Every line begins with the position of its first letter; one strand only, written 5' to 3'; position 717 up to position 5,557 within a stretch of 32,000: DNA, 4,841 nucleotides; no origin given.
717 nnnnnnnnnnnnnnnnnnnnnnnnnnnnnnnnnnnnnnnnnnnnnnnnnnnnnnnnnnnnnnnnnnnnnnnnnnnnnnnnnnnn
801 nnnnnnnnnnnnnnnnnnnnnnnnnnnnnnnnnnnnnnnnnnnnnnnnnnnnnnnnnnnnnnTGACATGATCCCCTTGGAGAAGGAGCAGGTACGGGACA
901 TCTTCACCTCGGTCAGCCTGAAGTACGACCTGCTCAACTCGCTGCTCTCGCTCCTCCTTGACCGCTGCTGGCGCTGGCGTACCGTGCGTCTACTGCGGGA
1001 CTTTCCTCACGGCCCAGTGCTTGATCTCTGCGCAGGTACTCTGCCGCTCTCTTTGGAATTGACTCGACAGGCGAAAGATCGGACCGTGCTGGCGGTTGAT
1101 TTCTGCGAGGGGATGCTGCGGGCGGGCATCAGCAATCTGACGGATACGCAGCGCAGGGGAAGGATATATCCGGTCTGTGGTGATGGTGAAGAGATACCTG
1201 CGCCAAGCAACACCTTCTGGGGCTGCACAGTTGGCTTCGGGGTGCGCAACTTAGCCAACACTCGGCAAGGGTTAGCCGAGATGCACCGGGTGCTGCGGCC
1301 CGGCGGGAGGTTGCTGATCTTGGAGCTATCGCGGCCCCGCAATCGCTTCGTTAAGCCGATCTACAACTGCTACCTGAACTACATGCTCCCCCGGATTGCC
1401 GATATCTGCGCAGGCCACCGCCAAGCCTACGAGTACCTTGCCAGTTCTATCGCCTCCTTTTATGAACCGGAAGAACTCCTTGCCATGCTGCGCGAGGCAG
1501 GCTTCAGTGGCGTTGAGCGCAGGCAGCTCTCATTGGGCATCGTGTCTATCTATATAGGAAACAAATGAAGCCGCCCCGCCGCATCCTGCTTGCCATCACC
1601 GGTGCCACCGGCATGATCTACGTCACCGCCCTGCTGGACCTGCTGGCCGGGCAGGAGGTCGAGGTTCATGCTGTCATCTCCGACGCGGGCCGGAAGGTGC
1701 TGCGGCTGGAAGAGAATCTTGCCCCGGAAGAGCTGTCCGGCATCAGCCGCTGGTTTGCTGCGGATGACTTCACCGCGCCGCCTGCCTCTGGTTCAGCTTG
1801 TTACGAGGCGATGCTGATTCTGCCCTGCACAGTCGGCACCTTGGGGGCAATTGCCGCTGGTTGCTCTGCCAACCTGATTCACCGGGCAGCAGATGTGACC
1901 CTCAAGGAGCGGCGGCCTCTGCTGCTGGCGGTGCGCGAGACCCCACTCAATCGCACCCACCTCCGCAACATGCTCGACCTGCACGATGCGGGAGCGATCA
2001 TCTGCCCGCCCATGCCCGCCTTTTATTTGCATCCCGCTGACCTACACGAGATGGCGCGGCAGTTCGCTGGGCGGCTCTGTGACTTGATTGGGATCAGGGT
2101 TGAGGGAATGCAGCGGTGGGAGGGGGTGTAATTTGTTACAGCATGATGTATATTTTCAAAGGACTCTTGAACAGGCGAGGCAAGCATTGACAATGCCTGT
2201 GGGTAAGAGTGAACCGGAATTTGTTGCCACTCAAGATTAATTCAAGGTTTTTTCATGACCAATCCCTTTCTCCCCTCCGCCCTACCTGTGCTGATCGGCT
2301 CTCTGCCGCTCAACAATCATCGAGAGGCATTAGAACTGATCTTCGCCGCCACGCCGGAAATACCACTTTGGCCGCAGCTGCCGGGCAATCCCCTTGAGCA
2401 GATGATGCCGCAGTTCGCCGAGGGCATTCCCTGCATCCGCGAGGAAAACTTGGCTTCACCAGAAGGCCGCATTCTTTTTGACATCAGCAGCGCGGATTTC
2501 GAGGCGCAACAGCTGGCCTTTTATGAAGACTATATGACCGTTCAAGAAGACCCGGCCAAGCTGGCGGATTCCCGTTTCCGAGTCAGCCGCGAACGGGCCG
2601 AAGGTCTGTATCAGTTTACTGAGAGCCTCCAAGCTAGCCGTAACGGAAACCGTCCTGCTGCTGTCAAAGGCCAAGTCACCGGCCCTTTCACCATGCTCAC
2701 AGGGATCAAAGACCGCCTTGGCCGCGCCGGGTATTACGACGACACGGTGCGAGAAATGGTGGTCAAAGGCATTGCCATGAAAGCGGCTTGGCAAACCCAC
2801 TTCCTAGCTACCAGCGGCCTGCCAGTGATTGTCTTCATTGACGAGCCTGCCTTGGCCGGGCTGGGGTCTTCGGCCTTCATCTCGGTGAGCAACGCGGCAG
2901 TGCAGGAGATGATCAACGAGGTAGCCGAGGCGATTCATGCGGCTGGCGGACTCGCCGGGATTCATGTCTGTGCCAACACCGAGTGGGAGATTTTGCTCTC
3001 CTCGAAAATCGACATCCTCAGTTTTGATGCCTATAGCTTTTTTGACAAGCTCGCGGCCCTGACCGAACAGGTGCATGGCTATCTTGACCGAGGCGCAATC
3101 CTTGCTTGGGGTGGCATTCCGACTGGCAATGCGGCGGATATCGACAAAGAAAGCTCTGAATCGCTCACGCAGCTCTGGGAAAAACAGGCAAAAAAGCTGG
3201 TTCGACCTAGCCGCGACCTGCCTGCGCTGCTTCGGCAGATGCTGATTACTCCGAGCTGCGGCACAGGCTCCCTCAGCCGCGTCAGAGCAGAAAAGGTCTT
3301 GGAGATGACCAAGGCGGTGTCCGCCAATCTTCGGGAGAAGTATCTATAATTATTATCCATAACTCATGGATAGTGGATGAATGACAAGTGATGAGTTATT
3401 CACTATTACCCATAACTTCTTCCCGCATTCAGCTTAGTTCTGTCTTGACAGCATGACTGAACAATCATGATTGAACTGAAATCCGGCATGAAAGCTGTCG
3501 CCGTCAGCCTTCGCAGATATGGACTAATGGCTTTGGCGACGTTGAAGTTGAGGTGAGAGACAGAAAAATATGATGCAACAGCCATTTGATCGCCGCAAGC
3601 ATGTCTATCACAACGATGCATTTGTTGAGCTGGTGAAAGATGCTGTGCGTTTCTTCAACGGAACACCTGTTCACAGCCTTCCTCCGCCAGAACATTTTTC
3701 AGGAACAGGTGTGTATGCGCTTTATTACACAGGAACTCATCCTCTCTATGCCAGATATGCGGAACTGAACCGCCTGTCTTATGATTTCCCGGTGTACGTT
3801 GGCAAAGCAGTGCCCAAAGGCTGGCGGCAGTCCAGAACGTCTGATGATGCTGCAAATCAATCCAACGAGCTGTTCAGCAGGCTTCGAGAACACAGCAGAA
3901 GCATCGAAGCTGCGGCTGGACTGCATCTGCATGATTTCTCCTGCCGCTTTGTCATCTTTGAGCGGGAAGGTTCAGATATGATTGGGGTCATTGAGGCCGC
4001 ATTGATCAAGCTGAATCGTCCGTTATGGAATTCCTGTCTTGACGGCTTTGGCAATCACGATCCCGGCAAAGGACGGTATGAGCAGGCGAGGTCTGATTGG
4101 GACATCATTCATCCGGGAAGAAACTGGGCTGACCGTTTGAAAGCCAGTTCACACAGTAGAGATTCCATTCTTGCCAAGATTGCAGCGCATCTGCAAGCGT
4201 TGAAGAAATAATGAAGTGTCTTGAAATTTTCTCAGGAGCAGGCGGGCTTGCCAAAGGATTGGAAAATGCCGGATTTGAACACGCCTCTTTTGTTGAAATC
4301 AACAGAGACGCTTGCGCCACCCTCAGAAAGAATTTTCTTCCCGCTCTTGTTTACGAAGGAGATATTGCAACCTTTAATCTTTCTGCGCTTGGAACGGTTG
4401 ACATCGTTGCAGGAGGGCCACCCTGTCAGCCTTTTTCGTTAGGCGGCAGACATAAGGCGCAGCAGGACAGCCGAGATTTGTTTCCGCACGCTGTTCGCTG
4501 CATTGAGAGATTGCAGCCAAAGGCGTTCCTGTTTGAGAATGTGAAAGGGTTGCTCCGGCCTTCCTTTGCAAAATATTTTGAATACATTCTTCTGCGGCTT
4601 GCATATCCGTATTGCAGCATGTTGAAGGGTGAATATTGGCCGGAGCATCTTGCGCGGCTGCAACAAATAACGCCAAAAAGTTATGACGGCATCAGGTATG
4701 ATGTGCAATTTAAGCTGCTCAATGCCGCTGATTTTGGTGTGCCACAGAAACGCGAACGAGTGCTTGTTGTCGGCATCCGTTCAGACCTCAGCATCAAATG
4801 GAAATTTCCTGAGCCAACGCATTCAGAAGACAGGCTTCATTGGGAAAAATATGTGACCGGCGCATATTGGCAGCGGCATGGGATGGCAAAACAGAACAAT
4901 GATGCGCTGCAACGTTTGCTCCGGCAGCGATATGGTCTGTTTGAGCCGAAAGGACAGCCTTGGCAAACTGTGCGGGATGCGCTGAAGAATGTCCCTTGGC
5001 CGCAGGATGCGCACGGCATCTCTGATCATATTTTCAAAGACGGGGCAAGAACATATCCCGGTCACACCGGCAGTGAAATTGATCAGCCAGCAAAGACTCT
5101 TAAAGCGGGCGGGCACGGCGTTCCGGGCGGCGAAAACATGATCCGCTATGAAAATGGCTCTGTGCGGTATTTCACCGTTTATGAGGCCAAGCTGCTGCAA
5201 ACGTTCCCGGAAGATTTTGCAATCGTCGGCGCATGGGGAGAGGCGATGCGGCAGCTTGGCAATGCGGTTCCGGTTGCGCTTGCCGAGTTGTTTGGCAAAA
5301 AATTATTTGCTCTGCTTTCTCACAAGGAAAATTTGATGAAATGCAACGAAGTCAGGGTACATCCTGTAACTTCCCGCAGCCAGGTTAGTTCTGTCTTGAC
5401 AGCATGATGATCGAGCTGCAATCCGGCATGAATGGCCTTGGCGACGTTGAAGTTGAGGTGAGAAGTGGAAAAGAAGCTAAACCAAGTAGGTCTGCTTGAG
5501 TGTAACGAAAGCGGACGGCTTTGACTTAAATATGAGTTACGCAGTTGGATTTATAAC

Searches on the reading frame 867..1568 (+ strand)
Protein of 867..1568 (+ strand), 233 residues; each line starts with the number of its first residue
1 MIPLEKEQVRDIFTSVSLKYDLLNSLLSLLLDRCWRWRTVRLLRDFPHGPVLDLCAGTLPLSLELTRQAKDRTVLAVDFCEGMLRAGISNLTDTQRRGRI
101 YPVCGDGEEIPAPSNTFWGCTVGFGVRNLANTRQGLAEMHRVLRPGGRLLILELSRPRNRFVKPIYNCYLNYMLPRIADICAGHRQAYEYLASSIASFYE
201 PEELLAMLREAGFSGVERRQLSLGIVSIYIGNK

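Call 50: search_protein_families(library=pfam, proteins=[window:867-1568:+], max_evalue=0.001)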
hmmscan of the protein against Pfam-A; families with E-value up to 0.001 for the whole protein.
window:867-1568:+ (233 aa): 4 families
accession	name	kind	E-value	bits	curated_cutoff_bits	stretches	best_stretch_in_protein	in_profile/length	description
PF01209.24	Ubie_methyltran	-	5.6e-53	180.1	20.1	1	4-233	4-233/233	ubiE/COQ5 methyltransferase family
PF13649.12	Methyltransf_25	-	1.9e-12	48.1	27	1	51-147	1-97/97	Methyltransferase domain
PF08241.18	Methyltransf_11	-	5.3e-11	43.5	21.2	1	52-151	1-95/95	Methyltransferase domain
PF13489.12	Methyltransf_23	-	0.00046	20.4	27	0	41-216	15-162/164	Methyltransferase domain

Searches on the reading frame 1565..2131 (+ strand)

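Call 50: search_protein_families(library=pfam, proteins=[window:1565-2131:+], max_evalue=0.001)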
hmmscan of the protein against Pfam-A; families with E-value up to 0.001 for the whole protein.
window:1565-2131:+ (188 aa): 1 family
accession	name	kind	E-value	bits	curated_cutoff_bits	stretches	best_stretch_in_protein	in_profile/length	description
PF02441.25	Flavoprotein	-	5e-40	137.2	22.7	1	6-169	2-156/162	Flavoprotein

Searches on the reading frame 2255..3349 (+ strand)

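Call 7: search_protein_families(library=pfam, proteins=[window:2255-3349:+], max_evalue=0.1)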
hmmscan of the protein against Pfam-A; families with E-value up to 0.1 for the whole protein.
window:2255-3349:+ (364 aa): 2 families
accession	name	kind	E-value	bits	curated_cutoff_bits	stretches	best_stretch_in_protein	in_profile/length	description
PF01717.24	Meth_synt_2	-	0.00023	21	21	1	134-262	120-239/324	Cobalamin-independent synthase, Catalytic domain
PF20567.3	DUF6776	-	0.0076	16.7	27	1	84-142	37-93/149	Family of unknown function (DUF6776)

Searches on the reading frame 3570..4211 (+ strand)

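Call 7: search_protein_families(library=pfam, proteins=[window:3570-4211:+], max_evalue=0.1)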
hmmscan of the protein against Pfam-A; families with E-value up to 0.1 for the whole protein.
window:3570-4211:+ (213 aa): 1 family
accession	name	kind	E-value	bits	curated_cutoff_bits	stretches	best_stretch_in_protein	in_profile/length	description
PF09517.16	RE_Eco29kI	-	6.9e-71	237.8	30.8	1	42-208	2-164/164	Eco29kI restriction endonuclease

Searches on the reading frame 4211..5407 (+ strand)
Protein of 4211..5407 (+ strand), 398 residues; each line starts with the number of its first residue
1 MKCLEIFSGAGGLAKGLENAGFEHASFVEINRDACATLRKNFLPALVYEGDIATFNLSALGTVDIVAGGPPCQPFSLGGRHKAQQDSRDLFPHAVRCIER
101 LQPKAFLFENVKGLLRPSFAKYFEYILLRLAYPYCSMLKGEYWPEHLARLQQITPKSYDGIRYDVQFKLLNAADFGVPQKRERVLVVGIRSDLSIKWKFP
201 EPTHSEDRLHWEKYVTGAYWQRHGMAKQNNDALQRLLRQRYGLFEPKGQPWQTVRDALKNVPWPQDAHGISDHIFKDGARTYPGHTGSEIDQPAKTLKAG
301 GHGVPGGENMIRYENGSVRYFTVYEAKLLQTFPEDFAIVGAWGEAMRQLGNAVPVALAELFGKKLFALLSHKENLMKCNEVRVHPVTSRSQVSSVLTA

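Call 7: search_protein_families(library=pfam, proteins=[window:4211-5407:+], max_evalue=0.1)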
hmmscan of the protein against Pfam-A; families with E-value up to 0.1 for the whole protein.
window:4211-5407:+ (398 aa): 2 families
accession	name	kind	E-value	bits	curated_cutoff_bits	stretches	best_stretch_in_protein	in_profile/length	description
PF00145.23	DNA_methylase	-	2.7e-62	211.5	22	2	1-130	1-130/324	C-5 cytosine-specific DNA methylase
PF03602.21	Cons_hypoth95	-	0.027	14.6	24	1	2-42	44-84/182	Conserved hypothetical protein 95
